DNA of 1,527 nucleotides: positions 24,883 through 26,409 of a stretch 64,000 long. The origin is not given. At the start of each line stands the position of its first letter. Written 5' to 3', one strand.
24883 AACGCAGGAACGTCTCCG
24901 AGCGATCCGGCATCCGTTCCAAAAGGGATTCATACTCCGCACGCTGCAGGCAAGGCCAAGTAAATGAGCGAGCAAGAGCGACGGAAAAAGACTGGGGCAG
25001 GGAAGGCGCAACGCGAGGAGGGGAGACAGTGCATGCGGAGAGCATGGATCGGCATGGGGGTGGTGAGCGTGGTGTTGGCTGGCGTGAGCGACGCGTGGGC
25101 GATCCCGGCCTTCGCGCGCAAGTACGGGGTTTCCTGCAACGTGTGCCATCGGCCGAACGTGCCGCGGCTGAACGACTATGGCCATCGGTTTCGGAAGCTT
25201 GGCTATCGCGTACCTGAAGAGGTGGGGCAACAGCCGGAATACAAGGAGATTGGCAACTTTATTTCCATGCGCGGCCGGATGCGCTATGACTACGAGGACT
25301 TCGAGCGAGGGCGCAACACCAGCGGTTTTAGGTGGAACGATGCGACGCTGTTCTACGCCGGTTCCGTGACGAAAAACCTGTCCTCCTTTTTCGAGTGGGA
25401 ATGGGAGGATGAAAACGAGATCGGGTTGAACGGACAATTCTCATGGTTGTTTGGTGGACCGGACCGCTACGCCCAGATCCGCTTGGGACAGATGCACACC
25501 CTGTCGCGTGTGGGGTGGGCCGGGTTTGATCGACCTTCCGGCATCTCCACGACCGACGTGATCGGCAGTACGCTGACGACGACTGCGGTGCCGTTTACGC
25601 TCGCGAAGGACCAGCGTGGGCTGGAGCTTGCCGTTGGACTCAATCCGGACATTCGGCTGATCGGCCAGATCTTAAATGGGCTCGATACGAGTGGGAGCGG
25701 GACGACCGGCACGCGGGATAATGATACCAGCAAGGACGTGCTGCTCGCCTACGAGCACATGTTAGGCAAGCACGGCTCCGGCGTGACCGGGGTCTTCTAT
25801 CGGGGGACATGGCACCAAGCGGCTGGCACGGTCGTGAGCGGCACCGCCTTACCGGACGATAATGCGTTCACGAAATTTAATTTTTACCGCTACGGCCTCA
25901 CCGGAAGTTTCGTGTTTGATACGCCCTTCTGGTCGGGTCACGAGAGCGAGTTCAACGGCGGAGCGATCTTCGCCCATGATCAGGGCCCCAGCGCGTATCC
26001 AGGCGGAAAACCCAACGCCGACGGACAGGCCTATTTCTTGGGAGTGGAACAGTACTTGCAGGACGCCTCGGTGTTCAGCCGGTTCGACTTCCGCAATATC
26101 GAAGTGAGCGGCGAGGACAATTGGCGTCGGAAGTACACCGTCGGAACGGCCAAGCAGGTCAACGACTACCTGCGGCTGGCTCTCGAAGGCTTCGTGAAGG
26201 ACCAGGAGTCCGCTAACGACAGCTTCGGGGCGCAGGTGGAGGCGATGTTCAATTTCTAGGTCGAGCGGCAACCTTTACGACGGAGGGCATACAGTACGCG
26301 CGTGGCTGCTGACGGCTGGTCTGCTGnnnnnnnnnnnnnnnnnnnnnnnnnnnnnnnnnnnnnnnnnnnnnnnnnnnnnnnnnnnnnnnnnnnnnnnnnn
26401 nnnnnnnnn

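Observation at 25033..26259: Cyc2-like fused cytochrome-porin: candidate outer-membrane metal (Fe/Mn) oxidase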

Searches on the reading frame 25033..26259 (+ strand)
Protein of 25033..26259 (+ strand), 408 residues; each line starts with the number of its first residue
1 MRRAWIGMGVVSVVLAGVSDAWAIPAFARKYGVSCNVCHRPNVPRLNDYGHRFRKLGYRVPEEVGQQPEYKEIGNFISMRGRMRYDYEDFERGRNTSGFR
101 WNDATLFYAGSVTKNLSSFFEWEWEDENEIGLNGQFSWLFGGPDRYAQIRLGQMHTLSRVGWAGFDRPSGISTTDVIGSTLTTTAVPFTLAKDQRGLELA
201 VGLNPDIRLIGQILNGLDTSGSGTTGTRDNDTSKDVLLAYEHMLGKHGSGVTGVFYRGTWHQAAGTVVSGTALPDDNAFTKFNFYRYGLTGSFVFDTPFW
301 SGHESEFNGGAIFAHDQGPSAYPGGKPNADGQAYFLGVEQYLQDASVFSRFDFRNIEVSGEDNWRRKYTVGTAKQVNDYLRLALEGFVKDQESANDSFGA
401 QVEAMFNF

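Call 3: search_protein_families(library=pfam, proteins=[window:25033-26259:+], max_evalue=0.1)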
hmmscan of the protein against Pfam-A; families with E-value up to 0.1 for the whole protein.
window:25033-26259:+ (408 aa): 1 family
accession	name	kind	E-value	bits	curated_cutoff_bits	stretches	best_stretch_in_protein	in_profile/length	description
PF12365.13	DUF3649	-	0.0058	16.8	21.2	1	2-18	8-24/27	Protein of unknown function (DUF3649)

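Call 4: search_protein_families(library=ncbifam, proteins=[window:25033-26259:+], max_evalue=0.1)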
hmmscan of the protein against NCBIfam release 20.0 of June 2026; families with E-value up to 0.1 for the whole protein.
window:25033-26259:+ (408 aa): 0 families

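Call 5: find_homologous_proteins(query=window:25033-26259:+, max_evalue=0.001)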
Query window:25033-26259:+ (408 aa): 87 proteins with E <= 0.001 among 5288 candidates.
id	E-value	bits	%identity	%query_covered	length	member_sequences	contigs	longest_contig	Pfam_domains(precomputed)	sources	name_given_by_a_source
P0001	6.0e-282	953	100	100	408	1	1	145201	-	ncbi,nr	ncbi:MAG: hypothetical protein HY352_04985 [Candidatus Omnitrophica bacterium]|nr:hypothetical prote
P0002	4.7e-257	871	92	100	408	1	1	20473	-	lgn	-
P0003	6.2e-231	785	82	100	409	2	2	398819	-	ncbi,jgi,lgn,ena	-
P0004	7.1e-226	768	80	100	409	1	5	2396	-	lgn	-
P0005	1.3e-224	764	79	100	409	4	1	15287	-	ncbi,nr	ncbi:MAG: hypothetical protein HY595_04725 [Candidatus Omnitrophica bacterium]|nr:hypothetical prote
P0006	3.8e-224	762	79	100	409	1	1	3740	-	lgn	-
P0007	2.4e-221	753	79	100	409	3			-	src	-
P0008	8.0e-220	748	81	95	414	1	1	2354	-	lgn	-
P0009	2.9e-219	746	78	100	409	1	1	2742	-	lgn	-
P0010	8.1e-219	745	78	98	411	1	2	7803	-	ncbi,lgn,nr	ncbi:MAG: hypothetical protein HY737_05115 [Candidatus Omnitrophica bacterium]|nr:hypothetical prote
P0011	1.6e-215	734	75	100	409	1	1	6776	-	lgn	-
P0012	1.0e-214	731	76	100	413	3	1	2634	-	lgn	-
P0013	1.5e-213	728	76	100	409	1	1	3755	-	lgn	-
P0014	3.4e-211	720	75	100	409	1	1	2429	-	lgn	-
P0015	4.6e-181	621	66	99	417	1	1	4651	-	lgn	-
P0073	1.1e-11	63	31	53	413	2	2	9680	-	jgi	jgi:hypothetical protein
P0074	1.6e-11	62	38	25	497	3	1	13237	-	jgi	jgi:hypothetical protein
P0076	2.8e-10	58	41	22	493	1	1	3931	-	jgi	jgi:hypothetical protein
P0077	4.9e-9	54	44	17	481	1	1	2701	-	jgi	jgi:hypothetical protein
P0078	5.5e-8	50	46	16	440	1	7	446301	-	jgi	jgi:hypothetical protein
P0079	5.8e-8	50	55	14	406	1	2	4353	PF13557.13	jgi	jgi:hypothetical protein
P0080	1.2e-7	49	54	17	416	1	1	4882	-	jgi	jgi:hypothetical protein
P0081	1.9e-7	49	46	15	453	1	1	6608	-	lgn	-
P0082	5.1e-7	47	31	46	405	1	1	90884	-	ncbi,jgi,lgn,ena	-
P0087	4.1e-4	38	51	11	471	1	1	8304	-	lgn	-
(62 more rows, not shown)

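Call 6: search_solved_structures(query=window:25033-26259:+, max_evalue=10)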
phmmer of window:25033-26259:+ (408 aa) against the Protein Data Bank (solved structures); distinct sequences matched with E-value up to 10: 2.
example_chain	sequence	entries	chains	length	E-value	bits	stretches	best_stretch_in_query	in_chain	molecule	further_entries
4bjj_B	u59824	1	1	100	0.37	12.9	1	251-273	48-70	TRANSCRIPTION FACTOR TAU SUBUNIT SFC7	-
6tly_A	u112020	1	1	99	2.1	10.4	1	31-78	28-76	Protein kinase, putative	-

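Call 16: find_related_loci(query=A1, collection=genome_contigs, flank=6000)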
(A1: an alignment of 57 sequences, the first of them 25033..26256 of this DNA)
Query A1 (408 aa) in genome_contigs; peptide patterns used: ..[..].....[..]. (x = any residue, [..] = any of these).
174 stretches matched a pattern; 48 encode a relative of the query (tblastn E <= 1e-3); 48 distinct loci.
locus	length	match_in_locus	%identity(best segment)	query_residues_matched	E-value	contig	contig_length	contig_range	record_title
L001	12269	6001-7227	79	1-408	0e+0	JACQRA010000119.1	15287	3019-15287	MAG: Candidatus Omnitrophota bacterium isolate NC_groundwater_1347_Ag_S-0.2um_61_33 S_p2_S4_coassembly_k141_3212541, who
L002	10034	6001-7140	84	29-408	0e+0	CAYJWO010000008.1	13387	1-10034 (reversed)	MAG TPA_asm: uncultured Planctomycetales bacterium isolate ERP125453_co1_484 genome assembly, contig: NODE_5000_length_1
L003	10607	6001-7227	77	1-408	0e+0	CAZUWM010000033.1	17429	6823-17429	MAG TPA_asm: uncultured Planctomycetales bacterium isolate ERP125453_co1_95 genome assembly, contig: NODE_3303_length_17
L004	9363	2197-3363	79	20-408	0e+0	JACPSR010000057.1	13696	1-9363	MAG: Candidatus Omnitrophota bacterium isolate NC_groundwater_711_Ag_S-0.2um_63_19 S36_SO-2_scaffold_67314, whole genome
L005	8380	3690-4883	55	10-408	5e-137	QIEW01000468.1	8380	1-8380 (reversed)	MAG: bacterium isolate SZUA-191 Ga0063294_10011478, whole genome shotgun sequence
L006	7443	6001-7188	53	7-408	1e-135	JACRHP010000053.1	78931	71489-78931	MAG: Candidatus Omnitrophota bacterium isolate NC_groundwater_1780_Pr3_B-0.1um_53_71 SR-2_scaffold_141_1833424, whole ge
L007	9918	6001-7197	53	3-408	9e-132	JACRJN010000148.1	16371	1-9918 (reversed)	MAG: Candidatus Schekmanbacteria bacterium isolate NC_groundwater_1830_Pr3_B-0.1um_47_19 SR-2_scaffold_141_3112761, whol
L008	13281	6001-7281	47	2-408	3e-107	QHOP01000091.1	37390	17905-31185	MAG: Verrucomicrobia bacterium isolate AV5 14_0919_12_20cm_scaffold_2392_curated, whole genome shotgun sequence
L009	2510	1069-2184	45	21-408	3e-98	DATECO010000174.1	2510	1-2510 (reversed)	MAG TPA_asm: Nitrospiria bacterium isolate SMAG_U8274 k141_3273491, whole genome shotgun sequence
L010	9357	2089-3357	44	6-408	3e-93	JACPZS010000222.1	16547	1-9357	MAG: Verrucomicrobia bacterium isolate NC_groundwater_895_Pr1_S2p5_58_19 Montesol18_S2p5_coassembly_scaffold_1170711, wh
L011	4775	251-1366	43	21-408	2e-91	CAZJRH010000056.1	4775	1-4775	MAG TPA_asm: uncultured Nitrospirota bacterium isolate binchicken_co165_31 genome assembly, contig: k141_1637011, whole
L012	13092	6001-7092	43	23-408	9e-89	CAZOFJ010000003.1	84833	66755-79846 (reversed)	MAG TPA_asm: uncultured Nitrospirota bacterium isolate SRP287051_co2_246 genome assembly, contig: NODE_612_length_84833_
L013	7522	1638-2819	40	1-408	8e-86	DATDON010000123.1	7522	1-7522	MAG TPA_asm: Candidatus Manganitrophaceae bacterium isolate SMAG_U7895 k141_3225906, whole genome shotgun sequence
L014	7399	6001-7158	38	13-407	1e-83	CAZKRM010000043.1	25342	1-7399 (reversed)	MAG TPA_asm: uncultured Nitrospiraceae bacterium isolate SRP090828_co1_132 genome assembly, contig: NODE_299_length_2534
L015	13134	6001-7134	40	19-408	5e-83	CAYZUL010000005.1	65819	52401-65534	MAG TPA_asm: uncultured Nitrospirota bacterium isolate SRP090828_co2_53 genome assembly, contig: NODE_172_length_65819_c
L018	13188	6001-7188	38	4-407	2e-80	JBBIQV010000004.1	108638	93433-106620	MAG: Nitrospiraceae bacterium isolate PGF172224_bin_334 NODE_76_length_108638_cov_8.363777, whole genome shotgun sequenc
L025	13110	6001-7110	37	21-408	4e-71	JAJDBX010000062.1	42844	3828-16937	MAG: Nitrospirota bacterium isolate OFTM336 OFTM336_61, whole genome shotgun sequence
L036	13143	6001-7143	35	24-408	6e-57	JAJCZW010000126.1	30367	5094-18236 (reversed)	MAG: Gemmatimonadota bacterium isolate OFTM291 OFTM291_125, whole genome shotgun sequence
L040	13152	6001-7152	36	11-408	1e-65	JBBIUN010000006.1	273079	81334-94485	MAG: Gemmatimonadota bacterium isolate TCS170221_bin_54 NODE_33_length_273079_cov_26.966966, whole genome shotgun sequen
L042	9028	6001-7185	38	1-408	5e-75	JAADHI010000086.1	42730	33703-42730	MAG: Candidatus Manganitrophaceae bacterium isolate M_MetaBat.18 contig-127_2609, whole genome shotgun sequence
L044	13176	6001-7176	32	1-408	6e-50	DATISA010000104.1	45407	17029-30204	MAG TPA_asm: Gemmatimonadaceae bacterium isolate SMAG_U15917 k141_10217, whole genome shotgun sequence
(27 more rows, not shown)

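Call 18: predict_structure(alignment_id=A1)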
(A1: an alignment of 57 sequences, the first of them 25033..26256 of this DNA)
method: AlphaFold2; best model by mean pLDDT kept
length: 408 residues; sequences in the alignment: 57
mean_pLDDT: 88.1   pTM: 0.85
mean pLDDT of the five models: 88.1, 87.2, 87.2, 86.3, 85.8
residues with pLDDT >= 90: 251; 70-90: 125; 50-70: 24; < 50: 8
segments of 3 or more residues with pLDDT < 50: 18-24
pLDDT, mean of each block of 10 residues (from residue 1): 63 58 52 79 84 90 88 81 95 92 89 92 81 91 96 85 87 93 93 92 96 91 67 93 92 97 93 94 97 94 94 96 87 97 93 92 92 89 96 88 91
secondary structure, 60 per line:
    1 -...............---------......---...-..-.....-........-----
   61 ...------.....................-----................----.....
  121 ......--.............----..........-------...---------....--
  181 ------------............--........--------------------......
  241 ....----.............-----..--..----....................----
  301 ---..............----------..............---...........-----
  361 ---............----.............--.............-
elements in order: H2-16 H26-31 E42-46 H48-55 H70-76 E77-90 E96-111 E116-126 E129-141 E146-155 H175-178 E193-204 E207-214 E235-244 E249-261 H277-280 E281-296 E304-317 E328-341 E345-355 E364-375 E380-392 E395-407

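Call 22: search_protein_representatives(alignment_id=A1)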
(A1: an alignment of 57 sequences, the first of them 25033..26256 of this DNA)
Query: 57 sequences, 409 profile positions. Proteins with E-value up to 0.001 (for the whole library): 3314; up to 1e-10: 1037; up to 1e-30: 137. The best 150 are listed.
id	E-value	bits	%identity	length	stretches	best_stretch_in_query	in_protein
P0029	1.9e-165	567.0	-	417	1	9-409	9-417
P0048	5.3e-158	542.5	-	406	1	8-409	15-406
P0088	3.4e-151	520.1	-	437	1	8-409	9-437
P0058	8.1e-144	495.8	-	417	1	3-409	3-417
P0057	3.9e-138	477.0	-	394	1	8-409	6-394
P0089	2.8e-136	470.9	-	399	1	3-409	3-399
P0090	1.2e-134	465.6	-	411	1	9-409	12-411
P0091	9.7e-132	456.0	-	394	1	9-409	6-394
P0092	4.4e-123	427.5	-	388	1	9-409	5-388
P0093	5.3e-120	417.3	-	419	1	9-409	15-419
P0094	8.0e-118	410.1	-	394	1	7-405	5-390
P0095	2.8e-112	391.9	-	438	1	7-392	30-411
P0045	4.1e-109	381.5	-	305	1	110-409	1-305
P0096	3.5e-105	368.5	-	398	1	16-409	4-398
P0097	1.1e-96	340.5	-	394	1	11-409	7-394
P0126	2.3e-50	188.0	-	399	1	10-408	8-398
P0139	2.3e-46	174.8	-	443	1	3-396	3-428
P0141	1.9e-45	171.8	-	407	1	6-408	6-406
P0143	4.4e-45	170.6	-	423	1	11-409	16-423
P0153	5.0e-42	160.5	-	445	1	13-409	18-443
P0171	3.1e-38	148.0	-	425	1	11-409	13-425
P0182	5.6e-36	140.6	-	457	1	7-409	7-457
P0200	3.9e-33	131.2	-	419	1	15-409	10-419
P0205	2.4e-32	128.6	-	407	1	9-409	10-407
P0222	3.1e-30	121.6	-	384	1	8-409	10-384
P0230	6.8e-29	117.3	-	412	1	13-409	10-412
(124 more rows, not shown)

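Call 23: list_cluster_members(proteins=[P0126, P0141, P0143, P0153, P0171, P0182, P0200, P0205, P0222, P0230])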
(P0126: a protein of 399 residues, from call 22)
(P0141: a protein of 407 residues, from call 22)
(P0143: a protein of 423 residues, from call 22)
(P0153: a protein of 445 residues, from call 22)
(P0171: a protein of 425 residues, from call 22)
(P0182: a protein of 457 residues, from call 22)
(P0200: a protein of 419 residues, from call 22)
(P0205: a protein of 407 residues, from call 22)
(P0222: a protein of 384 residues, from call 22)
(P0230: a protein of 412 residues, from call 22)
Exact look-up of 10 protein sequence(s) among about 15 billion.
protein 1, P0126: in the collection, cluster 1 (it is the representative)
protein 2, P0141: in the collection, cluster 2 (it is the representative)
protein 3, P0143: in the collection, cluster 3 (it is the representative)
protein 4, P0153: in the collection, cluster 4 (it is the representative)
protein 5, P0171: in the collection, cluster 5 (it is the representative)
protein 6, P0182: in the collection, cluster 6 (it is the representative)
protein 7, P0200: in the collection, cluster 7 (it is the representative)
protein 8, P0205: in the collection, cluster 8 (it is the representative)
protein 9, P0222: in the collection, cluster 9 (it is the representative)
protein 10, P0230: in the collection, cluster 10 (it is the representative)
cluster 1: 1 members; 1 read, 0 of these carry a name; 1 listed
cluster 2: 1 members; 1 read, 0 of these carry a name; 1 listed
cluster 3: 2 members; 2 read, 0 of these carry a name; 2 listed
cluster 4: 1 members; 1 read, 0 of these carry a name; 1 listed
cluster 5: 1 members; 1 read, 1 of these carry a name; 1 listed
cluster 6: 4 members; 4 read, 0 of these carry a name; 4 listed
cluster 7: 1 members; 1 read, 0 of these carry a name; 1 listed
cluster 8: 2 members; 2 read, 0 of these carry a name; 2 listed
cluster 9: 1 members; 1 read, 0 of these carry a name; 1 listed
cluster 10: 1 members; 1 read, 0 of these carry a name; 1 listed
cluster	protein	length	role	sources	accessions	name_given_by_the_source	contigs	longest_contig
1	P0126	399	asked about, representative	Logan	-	-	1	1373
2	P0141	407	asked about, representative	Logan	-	-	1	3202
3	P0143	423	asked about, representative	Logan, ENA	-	-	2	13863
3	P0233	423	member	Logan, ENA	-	-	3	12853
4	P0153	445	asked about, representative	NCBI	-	-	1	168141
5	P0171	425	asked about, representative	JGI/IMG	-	hypothetical protein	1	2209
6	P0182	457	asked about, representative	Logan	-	-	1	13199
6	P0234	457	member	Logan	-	-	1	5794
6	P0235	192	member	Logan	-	-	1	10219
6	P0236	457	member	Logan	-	-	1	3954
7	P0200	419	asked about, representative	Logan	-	-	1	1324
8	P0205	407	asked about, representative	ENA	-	-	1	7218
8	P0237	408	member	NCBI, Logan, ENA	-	-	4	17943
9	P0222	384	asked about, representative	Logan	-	-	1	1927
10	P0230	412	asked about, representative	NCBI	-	-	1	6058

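Call 24: fold_search(model_id=the predicted structure, library=pdb)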
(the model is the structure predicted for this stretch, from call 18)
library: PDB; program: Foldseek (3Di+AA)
matches with E <= 10: 827; with E <= 0.001: 217
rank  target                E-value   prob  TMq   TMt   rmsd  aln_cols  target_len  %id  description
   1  3wi5                  9.6e-10  1.00  0.52  0.66   5.6       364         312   10  Crystal structure of the Loop 7 mutant PorB from Neisseria meningitidis serogroup B (released 2014-01-01)
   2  8byt_A                2.7e-09  1.00  0.48  0.62   6.8       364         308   15  Outer membrane attachment porin OmpM1 from Veillonella parvula, C3 symmetry (released 2023-11-08)
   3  6ehb_B                3.0e-09  1.00  0.47  0.58   6.9       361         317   12  OmpU, an outer membrane protein, of Vibrio cholerae (released 2018-04-25)
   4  5mdo_A                4.6e-09  1.00  0.53  0.63   5.6       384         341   13  Crystal structure of in vitro folded Chitoporin VhChip from Vibrio harveyi (crystal form I) (released 2017-12-20)
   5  8bym_A                5.4e-09  1.00  0.48  0.59   6.7       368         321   14  Outer membrane attachment porin OmpM1 from Veillonella parvula (released 2023-11-08)
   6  6ehe                  7.0e-09  1.00  0.54  0.70   5.0       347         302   12  OmpTdeltaL8 (loop L8 deletion mutant of OmpT), an outer membrane protein of Vibrio cholerae (released 2018-04-25)
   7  8bys_B                7.0e-09  1.00  0.47  0.57   8.7       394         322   15  Outer membrane attachment porin OmpM1 from Veillonella parvula, native (released 2023-11-08)
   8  5ldv                  7.0e-09  1.00  0.41  0.41  13.6       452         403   10  Crystal Structures of MOMP from Campylobacter jejuni (released 2016-10-26)
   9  6ehc_A                7.4e-09  1.00  0.47  0.60   6.9       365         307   13  OmpUdeltaN (N-terminus deletion mutant of OmpU), outer membrane protein of Vibrio cholerae (released 2018-04-25)
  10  7eqm_A                7.8e-09  1.00  0.54  0.65   5.5       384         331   13  Apo Truncated VhChiP (Delta 1-19) (released 2022-08-10)
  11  2y0k                  7.8e-09  1.00  0.40  0.43  13.0       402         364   12  Crystal Structure of Pseudomonas Aeruginosa OpdO (released 2011-12-21)
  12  4aui_A                9.1e-09  1.00  0.49  0.62   6.2       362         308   11  STRUCTURE AND FUNCTION OF THE PORB PORIN FROM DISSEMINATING N. GONORRHOEAE (released 2012-10-10)
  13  3szv                  9.1e-09  1.00  0.41  0.45  13.1       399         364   12  Crystal structure of Pseudomonas aeruginosa OccK3 (OpdO) (released 2012-02-08)
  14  2o4v_A                1.1e-08  1.00  0.51  0.51   8.6       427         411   11  An arginine ladder in OprP mediates phosphate specific transfer across the outer membrane (released 2006-12-26)
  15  5ldt_A                1.4e-08  1.00  0.40  0.40  16.2       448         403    8  Crystal Structures of MOMP from Campylobacter jejuni (released 2016-10-26)
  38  4rjx                  7.4e-08  1.00  0.53  0.51   9.1       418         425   10  Crystal structure of the OprO mutant protein F62Y/D114Y (released 2015-10-21)
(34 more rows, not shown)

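Call 31: list_cluster_members(proteins=[P0074, P0076, P0077, P0078, P0073, P0079, P0081, P0082, P0087, P0080])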
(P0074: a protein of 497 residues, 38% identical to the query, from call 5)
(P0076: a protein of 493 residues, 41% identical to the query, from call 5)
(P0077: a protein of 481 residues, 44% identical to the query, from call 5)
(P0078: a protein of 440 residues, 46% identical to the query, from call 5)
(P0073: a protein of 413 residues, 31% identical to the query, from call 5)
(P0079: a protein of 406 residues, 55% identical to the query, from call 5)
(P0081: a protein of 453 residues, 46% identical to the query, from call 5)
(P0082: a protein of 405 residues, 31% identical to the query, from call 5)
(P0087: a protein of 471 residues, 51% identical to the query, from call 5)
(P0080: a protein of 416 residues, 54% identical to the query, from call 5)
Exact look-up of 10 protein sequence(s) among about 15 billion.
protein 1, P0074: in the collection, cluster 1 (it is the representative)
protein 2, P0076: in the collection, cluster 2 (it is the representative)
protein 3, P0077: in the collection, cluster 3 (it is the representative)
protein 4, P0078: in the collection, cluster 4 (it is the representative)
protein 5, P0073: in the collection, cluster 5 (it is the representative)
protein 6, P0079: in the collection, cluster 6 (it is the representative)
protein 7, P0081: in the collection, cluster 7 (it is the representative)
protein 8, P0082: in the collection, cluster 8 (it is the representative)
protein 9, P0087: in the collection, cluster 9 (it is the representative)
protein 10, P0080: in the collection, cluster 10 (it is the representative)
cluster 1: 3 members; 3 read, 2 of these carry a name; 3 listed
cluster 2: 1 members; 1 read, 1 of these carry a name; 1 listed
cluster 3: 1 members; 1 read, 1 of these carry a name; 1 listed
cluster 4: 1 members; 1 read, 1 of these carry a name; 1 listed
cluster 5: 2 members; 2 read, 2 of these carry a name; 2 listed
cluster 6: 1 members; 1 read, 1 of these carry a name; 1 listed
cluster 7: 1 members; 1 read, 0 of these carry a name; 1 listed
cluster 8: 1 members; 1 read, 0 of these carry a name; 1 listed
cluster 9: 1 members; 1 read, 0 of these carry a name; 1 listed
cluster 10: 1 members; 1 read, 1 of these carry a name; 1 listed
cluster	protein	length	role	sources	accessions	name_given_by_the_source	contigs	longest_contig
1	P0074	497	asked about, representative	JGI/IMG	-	hypothetical protein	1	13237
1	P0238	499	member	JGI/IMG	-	hypothetical protein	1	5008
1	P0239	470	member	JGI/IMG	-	-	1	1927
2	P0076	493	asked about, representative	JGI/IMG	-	hypothetical protein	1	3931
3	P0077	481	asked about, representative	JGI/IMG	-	hypothetical protein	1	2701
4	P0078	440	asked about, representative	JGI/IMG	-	hypothetical protein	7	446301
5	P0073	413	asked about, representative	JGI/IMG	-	hypothetical protein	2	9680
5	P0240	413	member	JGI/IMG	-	hypothetical protein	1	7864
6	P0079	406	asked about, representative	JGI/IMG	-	hypothetical protein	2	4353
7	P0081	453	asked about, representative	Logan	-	-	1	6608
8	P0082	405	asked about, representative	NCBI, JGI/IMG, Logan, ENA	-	-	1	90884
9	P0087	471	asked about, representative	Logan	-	-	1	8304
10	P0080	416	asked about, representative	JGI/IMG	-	hypothetical protein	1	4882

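Call 32: search_dna_similar(query=window:25033-26256:+, collection=plasmids, mode=protein, max_evalue=0.001, max_rows=20)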
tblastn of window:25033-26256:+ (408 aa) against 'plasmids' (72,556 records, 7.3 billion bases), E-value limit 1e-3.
No match.
